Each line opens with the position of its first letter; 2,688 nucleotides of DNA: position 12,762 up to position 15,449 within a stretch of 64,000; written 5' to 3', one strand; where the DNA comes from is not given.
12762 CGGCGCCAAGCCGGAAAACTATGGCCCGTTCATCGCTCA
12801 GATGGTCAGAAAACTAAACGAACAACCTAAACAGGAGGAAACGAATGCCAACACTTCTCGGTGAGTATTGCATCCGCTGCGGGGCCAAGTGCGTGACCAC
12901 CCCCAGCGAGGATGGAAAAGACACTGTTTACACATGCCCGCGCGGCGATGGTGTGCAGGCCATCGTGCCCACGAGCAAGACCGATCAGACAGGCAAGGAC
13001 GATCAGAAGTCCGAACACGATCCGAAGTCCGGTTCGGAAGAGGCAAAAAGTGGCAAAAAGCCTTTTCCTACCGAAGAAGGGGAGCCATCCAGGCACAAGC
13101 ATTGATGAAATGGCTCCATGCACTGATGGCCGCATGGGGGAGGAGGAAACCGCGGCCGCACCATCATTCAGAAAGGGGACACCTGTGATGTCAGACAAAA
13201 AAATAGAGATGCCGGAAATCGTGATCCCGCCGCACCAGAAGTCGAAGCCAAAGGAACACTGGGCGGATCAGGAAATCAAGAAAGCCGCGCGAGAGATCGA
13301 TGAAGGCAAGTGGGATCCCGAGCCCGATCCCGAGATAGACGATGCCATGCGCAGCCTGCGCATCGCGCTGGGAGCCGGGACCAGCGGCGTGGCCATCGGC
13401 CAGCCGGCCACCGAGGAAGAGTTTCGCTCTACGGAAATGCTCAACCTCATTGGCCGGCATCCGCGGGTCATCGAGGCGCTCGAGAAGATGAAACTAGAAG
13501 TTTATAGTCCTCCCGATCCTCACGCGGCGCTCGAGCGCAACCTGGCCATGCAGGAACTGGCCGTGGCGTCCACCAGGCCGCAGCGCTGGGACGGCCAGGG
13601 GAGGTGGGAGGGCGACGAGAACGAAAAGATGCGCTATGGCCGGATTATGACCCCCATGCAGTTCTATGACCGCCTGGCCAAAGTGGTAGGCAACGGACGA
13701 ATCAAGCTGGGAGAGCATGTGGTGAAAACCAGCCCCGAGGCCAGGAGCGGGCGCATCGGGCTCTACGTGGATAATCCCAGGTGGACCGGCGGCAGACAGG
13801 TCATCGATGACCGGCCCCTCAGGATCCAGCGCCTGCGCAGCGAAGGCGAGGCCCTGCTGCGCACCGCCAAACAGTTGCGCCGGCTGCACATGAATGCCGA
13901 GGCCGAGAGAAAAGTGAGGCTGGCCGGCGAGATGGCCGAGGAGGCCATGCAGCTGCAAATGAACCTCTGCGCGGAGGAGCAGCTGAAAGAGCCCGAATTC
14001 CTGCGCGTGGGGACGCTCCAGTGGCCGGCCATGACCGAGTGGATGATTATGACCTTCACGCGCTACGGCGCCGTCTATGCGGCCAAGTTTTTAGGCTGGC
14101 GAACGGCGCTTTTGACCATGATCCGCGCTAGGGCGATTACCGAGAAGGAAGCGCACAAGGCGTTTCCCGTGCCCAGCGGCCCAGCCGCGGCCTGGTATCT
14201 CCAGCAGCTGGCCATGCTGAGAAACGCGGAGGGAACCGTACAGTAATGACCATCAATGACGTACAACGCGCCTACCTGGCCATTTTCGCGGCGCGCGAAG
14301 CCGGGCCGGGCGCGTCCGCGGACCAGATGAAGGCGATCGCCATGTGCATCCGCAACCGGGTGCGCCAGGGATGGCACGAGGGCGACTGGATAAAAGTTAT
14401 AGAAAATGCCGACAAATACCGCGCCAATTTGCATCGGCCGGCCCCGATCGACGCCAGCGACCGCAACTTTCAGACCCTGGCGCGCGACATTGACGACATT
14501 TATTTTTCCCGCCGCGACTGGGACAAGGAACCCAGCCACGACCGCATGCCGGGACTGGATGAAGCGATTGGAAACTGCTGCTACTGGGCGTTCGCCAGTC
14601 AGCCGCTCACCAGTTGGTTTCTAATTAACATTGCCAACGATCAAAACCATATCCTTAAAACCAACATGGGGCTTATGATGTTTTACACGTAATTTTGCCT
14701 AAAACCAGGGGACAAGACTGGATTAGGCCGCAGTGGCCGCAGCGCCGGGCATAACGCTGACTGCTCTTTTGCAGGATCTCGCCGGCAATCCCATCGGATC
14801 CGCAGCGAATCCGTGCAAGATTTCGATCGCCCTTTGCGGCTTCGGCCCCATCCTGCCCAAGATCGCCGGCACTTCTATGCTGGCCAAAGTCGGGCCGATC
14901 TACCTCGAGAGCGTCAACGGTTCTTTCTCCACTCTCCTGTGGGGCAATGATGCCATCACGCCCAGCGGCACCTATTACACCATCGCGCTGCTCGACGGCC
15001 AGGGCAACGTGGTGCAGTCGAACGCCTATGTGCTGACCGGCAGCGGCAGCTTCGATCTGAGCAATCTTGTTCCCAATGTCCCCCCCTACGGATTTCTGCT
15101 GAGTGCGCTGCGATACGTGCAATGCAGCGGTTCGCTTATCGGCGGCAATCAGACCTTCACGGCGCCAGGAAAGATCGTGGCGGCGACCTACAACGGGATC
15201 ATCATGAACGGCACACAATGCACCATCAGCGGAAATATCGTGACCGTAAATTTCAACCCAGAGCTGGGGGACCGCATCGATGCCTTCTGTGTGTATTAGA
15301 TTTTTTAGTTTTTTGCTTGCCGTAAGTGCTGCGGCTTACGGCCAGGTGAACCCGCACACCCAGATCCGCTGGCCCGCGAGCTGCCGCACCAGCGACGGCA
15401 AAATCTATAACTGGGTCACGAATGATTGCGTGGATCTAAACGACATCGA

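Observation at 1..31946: Candidate new class of telomere phage: podovirus-like linear phage-plasmid, probably of Acidobacteriota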

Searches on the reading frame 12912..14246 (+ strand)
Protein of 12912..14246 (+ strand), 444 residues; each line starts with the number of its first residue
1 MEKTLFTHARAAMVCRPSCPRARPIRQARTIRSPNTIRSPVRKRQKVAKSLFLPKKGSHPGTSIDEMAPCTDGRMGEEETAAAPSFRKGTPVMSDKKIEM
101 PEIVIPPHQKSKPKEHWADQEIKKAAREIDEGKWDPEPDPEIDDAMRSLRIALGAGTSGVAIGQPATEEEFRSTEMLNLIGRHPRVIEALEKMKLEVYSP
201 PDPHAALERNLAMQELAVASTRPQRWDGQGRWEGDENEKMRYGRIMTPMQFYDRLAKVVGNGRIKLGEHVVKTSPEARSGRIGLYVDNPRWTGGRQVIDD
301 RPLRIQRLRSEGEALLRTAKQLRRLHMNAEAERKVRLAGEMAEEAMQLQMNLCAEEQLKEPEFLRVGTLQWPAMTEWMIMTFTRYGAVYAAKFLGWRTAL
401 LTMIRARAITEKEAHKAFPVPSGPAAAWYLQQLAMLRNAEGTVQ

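Call 11: search_protein_families(library=phrogs, max_evalue=0.001, proteins=[window:12912-14246:+])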
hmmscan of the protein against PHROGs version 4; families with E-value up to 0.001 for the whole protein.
window:12912-14246:+ (444 aa): 0 families

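Call 12: search_protein_families(library=pfam, max_evalue=0.05, proteins=[window:12912-14246:+])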
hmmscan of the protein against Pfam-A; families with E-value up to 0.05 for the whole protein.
window:12912-14246:+ (444 aa): 0 families

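Call 74: search_solved_structures(query=window:12912-14246:+, max_evalue=1)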
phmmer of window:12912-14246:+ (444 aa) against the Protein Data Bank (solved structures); distinct sequences matched with E-value up to 1: 0.

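Call 122: search_protein_families(library=ncbifam, max_evalue=0.001, proteins=[window:12912-14246:+])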
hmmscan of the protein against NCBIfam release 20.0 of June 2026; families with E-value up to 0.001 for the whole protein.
window:12912-14246:+ (444 aa): 0 families

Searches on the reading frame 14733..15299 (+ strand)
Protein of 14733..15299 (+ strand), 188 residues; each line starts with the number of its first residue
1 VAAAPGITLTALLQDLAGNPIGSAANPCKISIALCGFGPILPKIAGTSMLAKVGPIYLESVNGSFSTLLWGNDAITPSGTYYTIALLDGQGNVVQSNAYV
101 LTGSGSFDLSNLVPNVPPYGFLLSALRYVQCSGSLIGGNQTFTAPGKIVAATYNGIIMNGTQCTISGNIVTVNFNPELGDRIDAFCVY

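Call 11: search_protein_families(library=phrogs, max_evalue=0.001, proteins=[window:14733-15299:+])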
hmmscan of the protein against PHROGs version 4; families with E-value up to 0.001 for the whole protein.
window:14733-15299:+ (188 aa): 0 families

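Call 12: search_protein_families(library=pfam, max_evalue=0.05, proteins=[window:14733-15299:+])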
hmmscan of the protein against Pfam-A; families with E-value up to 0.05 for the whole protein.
window:14733-15299:+ (188 aa): 1 family
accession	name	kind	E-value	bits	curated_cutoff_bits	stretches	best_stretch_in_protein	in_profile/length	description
PF06443.16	SEF14_adhesin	-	0.031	14.6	22.8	0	133-179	53-99/165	SEF14-like adhesin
